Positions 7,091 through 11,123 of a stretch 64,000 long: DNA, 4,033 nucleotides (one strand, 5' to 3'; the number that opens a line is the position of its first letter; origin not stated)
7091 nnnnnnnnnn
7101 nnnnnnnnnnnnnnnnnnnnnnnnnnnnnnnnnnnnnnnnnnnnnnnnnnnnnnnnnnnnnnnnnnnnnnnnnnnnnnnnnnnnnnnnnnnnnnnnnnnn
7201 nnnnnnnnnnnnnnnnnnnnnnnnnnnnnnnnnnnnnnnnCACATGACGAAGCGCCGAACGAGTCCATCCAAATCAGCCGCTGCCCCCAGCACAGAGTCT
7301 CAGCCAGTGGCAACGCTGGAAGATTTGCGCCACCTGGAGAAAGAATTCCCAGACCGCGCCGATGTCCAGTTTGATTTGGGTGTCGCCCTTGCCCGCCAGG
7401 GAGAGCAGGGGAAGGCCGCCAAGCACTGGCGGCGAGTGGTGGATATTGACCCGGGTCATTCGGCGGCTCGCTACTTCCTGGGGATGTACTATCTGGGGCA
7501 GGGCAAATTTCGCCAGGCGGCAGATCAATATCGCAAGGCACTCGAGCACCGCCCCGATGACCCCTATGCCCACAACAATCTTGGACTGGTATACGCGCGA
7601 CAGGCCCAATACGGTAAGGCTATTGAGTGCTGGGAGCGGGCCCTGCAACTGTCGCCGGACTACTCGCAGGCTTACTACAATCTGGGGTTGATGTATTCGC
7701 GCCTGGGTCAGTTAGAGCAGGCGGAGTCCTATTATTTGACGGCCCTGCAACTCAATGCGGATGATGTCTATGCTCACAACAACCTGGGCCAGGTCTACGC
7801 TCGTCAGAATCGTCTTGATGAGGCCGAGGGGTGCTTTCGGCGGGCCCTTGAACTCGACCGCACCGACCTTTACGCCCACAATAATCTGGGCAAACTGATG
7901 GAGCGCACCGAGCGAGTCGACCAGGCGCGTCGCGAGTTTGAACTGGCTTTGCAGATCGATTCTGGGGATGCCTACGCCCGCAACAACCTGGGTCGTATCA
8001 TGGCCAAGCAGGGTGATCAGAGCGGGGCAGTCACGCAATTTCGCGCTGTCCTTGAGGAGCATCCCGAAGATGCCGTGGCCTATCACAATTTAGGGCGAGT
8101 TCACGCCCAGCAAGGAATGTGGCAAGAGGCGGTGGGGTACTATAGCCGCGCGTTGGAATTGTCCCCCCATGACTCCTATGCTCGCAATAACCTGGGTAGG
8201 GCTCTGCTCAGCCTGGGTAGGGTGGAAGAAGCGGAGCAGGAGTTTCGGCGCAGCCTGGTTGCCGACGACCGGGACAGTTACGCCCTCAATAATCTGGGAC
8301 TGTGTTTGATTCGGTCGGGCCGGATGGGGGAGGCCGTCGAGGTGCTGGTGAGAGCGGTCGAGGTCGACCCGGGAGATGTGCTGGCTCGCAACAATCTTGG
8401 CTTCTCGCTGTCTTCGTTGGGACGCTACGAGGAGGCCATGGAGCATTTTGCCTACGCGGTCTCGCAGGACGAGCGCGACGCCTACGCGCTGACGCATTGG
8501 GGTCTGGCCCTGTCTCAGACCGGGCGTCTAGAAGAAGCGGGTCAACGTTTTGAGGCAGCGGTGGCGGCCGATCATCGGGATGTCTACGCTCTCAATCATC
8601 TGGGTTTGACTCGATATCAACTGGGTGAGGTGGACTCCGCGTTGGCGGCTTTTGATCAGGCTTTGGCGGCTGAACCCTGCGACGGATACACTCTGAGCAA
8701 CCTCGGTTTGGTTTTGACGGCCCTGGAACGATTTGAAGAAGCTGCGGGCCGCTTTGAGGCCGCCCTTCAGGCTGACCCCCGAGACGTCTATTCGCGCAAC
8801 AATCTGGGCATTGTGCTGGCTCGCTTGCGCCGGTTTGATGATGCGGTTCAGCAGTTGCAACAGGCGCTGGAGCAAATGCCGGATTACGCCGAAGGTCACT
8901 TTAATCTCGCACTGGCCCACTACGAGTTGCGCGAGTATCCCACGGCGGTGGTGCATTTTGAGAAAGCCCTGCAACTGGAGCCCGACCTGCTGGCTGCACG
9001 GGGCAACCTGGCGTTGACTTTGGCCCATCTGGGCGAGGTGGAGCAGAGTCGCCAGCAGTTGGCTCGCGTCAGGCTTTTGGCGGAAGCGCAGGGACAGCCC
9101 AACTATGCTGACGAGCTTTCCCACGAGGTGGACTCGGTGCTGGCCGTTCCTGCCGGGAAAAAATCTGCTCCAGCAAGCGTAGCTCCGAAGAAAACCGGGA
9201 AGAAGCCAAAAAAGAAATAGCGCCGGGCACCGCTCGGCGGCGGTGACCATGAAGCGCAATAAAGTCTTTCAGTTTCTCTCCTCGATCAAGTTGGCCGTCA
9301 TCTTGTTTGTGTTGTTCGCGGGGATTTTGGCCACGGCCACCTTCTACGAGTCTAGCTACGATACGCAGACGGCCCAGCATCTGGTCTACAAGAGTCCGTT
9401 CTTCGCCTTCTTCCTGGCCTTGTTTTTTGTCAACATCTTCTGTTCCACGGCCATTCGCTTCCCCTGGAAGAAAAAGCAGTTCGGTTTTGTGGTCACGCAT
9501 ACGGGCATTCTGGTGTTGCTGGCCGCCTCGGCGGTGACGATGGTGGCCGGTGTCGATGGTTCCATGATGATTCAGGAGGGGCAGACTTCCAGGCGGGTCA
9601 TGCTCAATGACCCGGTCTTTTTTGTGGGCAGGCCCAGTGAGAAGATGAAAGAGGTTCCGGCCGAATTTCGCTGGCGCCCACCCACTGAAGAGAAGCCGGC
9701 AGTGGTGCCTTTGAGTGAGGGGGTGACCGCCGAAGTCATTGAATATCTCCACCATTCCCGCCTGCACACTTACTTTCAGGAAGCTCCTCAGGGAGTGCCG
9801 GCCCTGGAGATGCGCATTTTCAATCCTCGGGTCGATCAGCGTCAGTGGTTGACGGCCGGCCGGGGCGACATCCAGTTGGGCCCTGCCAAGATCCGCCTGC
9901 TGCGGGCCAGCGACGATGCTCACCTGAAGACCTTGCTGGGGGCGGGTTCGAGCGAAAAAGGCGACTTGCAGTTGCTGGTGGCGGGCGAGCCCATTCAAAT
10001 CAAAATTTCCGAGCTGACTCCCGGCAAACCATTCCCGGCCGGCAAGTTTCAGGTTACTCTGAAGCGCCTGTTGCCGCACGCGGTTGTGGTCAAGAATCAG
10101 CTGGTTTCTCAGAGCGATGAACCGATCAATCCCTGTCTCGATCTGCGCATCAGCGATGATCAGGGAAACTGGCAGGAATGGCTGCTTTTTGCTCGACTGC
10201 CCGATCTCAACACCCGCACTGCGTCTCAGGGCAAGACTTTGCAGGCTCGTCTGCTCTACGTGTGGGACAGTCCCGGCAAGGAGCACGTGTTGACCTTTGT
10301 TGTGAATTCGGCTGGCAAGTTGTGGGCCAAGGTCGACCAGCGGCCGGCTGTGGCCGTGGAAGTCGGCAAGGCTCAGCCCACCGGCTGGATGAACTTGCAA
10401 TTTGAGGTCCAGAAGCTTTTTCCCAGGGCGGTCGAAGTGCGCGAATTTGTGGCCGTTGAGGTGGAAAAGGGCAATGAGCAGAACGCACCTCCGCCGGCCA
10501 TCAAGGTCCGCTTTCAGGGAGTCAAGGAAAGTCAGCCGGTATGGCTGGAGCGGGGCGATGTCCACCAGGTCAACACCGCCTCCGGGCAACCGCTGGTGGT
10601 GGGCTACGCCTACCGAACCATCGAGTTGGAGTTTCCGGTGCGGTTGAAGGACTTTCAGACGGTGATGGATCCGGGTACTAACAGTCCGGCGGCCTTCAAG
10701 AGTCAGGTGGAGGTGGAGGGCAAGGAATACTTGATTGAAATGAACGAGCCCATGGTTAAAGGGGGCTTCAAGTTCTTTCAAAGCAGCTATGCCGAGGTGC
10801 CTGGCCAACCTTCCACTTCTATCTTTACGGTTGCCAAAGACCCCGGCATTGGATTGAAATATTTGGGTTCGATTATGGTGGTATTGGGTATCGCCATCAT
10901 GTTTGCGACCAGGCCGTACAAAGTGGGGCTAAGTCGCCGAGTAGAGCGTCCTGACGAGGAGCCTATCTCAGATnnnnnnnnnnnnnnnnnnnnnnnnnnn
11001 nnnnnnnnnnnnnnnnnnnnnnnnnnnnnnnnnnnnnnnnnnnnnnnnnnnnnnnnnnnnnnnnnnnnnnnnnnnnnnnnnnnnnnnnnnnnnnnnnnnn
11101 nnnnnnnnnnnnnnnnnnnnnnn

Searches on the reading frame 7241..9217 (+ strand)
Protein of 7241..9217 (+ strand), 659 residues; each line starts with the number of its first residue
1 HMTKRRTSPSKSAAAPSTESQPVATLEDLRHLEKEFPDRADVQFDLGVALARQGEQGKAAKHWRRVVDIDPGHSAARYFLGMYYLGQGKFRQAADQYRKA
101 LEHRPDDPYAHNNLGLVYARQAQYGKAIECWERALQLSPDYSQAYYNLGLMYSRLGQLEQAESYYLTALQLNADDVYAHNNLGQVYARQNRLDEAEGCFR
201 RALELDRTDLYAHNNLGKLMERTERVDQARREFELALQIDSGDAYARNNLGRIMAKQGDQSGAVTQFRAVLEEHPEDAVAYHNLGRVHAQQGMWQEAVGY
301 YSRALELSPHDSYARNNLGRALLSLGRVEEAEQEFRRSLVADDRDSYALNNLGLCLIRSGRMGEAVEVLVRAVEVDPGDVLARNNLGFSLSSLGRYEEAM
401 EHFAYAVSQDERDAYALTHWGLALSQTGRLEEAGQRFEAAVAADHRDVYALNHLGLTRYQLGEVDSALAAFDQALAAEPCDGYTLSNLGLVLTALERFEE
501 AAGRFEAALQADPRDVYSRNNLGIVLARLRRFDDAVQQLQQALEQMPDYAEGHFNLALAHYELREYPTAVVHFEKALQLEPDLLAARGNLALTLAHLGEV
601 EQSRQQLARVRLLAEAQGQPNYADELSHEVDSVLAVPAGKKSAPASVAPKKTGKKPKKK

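Call 62: search_protein_families(library=pfam, proteins=[window:7241-9217:+], max_evalue=0.01)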
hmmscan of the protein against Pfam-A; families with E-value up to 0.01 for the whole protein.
window:7241-9217:+ (659 aa): 33 families (the best 25 are shown)
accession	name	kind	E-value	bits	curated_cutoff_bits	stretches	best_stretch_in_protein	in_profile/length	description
PF07719.23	TPR_2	-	9.8e-104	331.5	27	14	108-141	1-34/34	Tetratricopeptide repeat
PF00515.34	TPR_1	-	5.2e-99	320.8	27.8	10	109-141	2-34/34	Tetratricopeptide repeat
PF13431.12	TPR_17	-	8.3e-88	281.9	24.4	8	130-162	1-33/34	Tetratricopeptide repeat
PF13414.12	TPR_11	-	3e-86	283.3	26.8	10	85-121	5-41/42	TPR repeat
PF13432.12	TPR_16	-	1.8e-79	262.1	32.7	14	283-343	2-62/65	Tetratricopeptide repeat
PF13181.12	TPR_8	-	2.3e-67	217.9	25.7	4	143-174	2-33/34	Tetratricopeptide repeat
PF13424.12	TPR_12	-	4.7e-64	213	30.1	12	142-207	3-76/77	Tetratricopeptide repeat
PF14559.12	TPR_19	-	2.7e-59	197.8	25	12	289-348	2-61/68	Tetratricopeptide repeat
PF13428.12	TPR_14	-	1e-51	168.4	23.5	5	280-320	3-43/44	Tetratricopeptide repeat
PF13374.12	TPR_10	-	4e-47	157.4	27.5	5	180-205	6-31/42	Tetratricopeptide repeat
PF13176.12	TPR_7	-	5e-44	145.1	27.9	4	280-310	1-31/36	Tetratricopeptide repeat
PF13371.12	TPR_9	-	2.6e-41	139.9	35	5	116-174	3-61/73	Tetratricopeptide repeat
PF23914.1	TPR_CcmH_CycH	-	1.1e-32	113.5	42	6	98-204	40-149/158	Cytochrome c-type biogenesis protein H TPR domain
PF13174.12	TPR_6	-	1.2e-28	98.2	26.3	0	249-276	5-32/33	Tetratricopeptide repeat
PF07721.20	TPR_4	-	4e-27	92.4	27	0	314-337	3-26/26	Tetratricopeptide repeat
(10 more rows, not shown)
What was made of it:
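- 7241..9220 (+): TPR protein with a CcmH/CycH-type TPR match. TPR families, plus PF23914 at 113 bits (call 62).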

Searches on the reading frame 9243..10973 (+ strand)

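Call 62: search_protein_families(library=pfam, proteins=[window:9243-10973:+], max_evalue=0.01)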
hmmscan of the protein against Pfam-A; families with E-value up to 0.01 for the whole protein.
window:9243-10973:+ (577 aa): 1 family
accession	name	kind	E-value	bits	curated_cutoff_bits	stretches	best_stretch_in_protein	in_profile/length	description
PF05140.19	ResB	-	2.5e-18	66.6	24.6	3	452-517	197-266/486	ResB-like family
